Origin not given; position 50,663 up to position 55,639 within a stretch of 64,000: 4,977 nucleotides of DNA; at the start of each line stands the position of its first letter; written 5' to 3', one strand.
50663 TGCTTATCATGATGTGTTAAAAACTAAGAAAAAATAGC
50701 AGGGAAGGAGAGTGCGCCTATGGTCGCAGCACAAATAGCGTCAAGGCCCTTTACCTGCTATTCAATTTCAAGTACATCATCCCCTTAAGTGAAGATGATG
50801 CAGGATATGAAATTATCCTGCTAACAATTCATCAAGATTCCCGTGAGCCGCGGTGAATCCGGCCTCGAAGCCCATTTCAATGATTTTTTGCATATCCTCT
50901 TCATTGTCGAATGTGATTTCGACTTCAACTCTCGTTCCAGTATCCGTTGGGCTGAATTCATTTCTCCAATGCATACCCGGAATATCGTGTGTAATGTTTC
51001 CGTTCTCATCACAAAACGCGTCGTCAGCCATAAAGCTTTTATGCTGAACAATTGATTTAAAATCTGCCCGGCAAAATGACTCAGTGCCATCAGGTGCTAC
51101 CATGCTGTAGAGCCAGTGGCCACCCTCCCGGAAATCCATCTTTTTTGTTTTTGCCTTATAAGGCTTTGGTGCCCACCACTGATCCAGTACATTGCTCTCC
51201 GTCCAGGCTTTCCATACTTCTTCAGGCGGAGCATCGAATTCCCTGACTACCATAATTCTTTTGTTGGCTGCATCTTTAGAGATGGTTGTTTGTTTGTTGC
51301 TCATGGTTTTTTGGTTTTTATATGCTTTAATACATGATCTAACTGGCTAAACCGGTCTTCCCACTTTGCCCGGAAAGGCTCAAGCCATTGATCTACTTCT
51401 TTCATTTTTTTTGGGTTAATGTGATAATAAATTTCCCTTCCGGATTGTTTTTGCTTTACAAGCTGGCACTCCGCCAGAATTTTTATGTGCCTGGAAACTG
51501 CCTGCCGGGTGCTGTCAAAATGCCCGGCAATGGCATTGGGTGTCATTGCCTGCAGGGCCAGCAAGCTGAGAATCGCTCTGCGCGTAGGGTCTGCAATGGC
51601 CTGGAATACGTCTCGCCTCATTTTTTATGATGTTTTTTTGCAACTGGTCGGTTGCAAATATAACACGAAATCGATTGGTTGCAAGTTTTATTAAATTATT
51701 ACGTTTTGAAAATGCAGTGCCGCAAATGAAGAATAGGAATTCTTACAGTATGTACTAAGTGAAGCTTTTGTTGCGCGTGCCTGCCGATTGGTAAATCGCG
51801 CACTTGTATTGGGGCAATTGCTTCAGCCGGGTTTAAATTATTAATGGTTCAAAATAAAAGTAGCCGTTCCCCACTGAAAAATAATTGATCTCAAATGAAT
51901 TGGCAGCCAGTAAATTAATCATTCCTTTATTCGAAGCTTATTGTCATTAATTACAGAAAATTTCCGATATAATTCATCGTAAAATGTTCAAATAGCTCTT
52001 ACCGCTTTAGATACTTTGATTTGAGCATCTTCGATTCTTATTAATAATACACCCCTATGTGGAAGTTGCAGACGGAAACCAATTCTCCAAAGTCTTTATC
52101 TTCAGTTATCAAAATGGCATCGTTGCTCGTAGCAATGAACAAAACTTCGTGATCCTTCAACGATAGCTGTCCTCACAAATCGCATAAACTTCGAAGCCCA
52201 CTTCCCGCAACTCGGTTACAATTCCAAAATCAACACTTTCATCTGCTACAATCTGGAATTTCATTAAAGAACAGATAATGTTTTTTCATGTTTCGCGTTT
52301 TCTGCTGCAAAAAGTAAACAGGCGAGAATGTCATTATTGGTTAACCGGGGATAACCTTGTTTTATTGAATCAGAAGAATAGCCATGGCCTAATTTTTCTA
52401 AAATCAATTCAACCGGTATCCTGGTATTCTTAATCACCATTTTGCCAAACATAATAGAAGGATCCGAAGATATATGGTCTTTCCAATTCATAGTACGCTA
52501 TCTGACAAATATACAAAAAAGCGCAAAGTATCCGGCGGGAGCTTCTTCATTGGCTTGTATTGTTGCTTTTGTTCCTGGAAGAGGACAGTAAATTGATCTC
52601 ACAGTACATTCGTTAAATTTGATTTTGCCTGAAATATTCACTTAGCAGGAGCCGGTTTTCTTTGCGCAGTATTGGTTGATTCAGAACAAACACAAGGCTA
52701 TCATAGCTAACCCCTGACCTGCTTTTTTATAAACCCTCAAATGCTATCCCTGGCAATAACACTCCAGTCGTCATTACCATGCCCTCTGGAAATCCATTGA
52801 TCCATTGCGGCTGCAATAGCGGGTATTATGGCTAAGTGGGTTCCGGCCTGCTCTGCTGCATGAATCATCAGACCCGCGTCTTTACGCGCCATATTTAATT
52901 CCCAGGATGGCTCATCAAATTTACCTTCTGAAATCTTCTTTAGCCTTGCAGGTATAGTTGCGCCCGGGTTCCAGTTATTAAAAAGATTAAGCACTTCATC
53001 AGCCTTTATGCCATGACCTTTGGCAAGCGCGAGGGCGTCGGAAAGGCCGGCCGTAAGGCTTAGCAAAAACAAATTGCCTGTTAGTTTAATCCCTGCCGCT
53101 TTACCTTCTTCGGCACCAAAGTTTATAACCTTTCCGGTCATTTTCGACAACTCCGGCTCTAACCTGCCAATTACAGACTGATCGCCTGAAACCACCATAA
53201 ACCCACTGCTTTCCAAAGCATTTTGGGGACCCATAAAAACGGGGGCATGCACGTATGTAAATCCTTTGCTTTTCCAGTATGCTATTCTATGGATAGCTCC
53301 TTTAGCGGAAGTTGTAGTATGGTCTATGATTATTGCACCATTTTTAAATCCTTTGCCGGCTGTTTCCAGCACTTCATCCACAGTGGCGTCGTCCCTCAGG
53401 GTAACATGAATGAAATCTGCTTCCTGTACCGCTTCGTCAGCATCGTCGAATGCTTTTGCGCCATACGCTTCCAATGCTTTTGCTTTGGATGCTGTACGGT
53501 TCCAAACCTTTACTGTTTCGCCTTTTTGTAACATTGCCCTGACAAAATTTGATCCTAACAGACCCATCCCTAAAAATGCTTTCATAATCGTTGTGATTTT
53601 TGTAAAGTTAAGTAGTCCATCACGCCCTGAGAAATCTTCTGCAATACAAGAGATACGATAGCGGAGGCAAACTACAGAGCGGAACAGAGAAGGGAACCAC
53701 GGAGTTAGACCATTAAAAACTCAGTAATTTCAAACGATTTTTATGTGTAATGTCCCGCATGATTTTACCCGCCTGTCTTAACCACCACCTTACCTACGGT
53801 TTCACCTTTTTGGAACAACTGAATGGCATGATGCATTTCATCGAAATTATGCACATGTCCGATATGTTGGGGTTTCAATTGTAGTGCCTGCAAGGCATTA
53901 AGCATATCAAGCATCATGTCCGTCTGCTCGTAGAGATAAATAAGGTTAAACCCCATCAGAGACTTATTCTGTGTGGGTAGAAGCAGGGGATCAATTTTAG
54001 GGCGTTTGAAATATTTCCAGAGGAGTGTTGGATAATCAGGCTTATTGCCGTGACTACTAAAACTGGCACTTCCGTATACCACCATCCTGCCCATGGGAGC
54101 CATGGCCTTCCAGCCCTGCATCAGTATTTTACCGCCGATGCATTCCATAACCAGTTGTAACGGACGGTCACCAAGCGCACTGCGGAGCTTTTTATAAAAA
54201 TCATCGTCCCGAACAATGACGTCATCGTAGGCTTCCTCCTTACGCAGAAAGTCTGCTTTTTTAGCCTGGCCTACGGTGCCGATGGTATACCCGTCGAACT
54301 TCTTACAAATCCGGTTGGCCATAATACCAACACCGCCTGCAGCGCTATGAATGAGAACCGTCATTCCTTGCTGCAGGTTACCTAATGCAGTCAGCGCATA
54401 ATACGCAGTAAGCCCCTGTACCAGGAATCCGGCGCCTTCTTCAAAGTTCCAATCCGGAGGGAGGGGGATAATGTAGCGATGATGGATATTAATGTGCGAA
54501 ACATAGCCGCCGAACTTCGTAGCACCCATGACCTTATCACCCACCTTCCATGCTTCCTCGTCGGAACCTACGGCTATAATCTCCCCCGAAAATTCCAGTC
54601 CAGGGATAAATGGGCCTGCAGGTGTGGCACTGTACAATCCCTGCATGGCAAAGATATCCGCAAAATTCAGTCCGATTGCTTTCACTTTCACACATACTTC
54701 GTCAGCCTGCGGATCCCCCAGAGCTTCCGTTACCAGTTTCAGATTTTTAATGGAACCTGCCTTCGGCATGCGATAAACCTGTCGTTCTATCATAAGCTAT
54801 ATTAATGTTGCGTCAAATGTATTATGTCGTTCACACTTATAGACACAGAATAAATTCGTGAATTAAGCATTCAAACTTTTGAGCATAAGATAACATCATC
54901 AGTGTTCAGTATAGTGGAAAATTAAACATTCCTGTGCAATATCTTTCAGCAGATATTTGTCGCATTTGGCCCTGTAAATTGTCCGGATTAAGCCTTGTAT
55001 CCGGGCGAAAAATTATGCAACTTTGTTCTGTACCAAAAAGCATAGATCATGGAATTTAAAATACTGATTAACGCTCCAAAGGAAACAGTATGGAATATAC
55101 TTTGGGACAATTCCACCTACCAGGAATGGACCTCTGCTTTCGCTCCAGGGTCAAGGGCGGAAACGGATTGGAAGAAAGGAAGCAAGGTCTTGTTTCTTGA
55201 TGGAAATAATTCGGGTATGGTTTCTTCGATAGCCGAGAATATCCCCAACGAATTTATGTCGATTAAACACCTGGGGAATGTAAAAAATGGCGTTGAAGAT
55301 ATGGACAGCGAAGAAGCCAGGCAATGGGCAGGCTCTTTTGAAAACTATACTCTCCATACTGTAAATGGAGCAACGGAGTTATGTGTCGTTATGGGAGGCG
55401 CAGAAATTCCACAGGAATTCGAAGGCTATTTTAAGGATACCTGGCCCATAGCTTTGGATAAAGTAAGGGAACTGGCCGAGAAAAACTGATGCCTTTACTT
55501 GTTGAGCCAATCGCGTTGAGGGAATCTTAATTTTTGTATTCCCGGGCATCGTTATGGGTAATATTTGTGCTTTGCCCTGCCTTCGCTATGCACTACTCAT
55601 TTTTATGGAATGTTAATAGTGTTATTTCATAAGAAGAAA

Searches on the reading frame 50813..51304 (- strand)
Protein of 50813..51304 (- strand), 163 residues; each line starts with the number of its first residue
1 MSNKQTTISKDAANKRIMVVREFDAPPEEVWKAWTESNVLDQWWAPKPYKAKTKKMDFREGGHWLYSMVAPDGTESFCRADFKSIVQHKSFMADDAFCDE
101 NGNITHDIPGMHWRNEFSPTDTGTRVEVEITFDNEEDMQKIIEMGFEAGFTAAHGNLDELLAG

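Call 21: search_protein_families(library=pfam, proteins=[window:50813-51304:-], max_evalue=0.001)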
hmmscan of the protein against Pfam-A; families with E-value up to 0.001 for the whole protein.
window:50813-51304:- (163 aa): 2 families
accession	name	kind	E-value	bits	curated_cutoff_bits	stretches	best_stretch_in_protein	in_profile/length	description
PF08327.17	AHSA1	-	6.9e-21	75.2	22.1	1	24-161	1-124/125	Activator of Hsp90 ATPase homolog 1-like protein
PF10604.15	Polyketide_cyc2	-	0.00044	21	27.4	0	19-44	6-31/142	Polyketide cyclase / dehydrase and lipid transport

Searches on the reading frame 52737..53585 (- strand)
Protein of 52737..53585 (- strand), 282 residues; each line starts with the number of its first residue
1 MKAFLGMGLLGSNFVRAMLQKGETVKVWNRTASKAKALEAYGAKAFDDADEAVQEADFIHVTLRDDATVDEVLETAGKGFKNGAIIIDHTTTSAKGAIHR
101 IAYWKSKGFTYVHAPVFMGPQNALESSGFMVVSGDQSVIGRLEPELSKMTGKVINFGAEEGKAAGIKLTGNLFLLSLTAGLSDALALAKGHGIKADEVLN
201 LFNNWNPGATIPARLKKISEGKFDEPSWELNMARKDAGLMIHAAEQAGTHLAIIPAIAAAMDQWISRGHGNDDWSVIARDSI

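Call 21: search_protein_families(library=pfam, proteins=[window:52737-53585:-], max_evalue=0.001)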
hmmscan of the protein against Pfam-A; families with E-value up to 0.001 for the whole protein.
window:52737-53585:- (282 aa): 7 families
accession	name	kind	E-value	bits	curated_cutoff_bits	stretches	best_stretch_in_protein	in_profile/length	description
PF03446.21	NAD_binding_2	-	3e-30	105.8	21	1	3-155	3-158/161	NAD binding domain of 6-phosphogluconate dehydrogenase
PF21761.2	RedAm-like_C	-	4.8e-12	46.7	27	1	174-278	16-122/127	NADPH-dependent reductive aminase-like, C-terminal domain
PF03807.23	F420_oxidored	-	3.6e-08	34.3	21.6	1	3-90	3-92/94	NADP oxidoreductase coenzyme F420-dependent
PF14833.11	NAD_binding_11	-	2.3e-07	31.5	30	1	161-278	1-119/122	NAD-binding of NADP-dependent 3-hydroxyisobutyrate dehydrogenase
PF02826.25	2-Hacid_dh_C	-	2.4e-05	24.2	25.1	1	4-87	41-124/178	D-isomer specific 2-hydroxyacid dehydrogenase, NAD binding domain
PF01408.29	GFO_IDH_MocA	-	0.00031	21.8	24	1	3-89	4-93/120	Oxidoreductase family, NAD-binding Rossmann fold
PF01488.26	Shikimate_DH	-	0.00068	20.2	24.3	1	4-61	17-81/138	Shikimate / quinate 5-dehydrogenase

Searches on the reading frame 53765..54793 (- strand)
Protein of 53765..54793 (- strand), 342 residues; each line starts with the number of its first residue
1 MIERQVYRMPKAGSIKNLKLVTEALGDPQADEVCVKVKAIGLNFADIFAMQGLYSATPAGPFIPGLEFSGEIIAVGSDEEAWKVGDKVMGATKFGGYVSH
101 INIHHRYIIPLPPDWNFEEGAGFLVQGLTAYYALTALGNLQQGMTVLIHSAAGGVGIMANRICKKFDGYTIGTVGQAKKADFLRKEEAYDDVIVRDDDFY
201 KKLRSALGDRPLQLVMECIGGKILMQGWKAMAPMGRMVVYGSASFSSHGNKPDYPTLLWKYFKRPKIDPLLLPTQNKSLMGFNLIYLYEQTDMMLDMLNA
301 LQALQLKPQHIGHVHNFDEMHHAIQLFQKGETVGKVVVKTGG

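Call 21: search_protein_families(library=pfam, proteins=[window:53765-54793:-], max_evalue=0.001)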
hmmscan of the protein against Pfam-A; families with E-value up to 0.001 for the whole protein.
window:53765-54793:- (342 aa): 3 families
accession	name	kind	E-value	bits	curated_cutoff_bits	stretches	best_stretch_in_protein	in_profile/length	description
PF08240.17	ADH_N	-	5.1e-15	56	23.5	1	30-112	2-103/104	Alcohol dehydrogenase GroES-like domain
PF00107.32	ADH_zinc_N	-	3.6e-12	46.8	31.8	1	154-251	1-95/129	Zinc-binding dehydrogenase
PF13602.12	ADH_zinc_N_2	-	2.5e-08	35.4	27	1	195-338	10-134/134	Zinc-binding dehydrogenase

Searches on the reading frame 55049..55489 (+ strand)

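Call 22: search_protein_families(library=pfam, proteins=[window:55049-55489:+], max_evalue=0.001)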
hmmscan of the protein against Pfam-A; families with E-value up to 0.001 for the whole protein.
window:55049-55489:+ (146 aa): 1 family
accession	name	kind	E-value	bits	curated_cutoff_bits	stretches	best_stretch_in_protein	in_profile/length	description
PF08327.17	AHSA1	-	2.8e-09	37.7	22.1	1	8-143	1-124/125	Activator of Hsp90 ATPase homolog 1-like protein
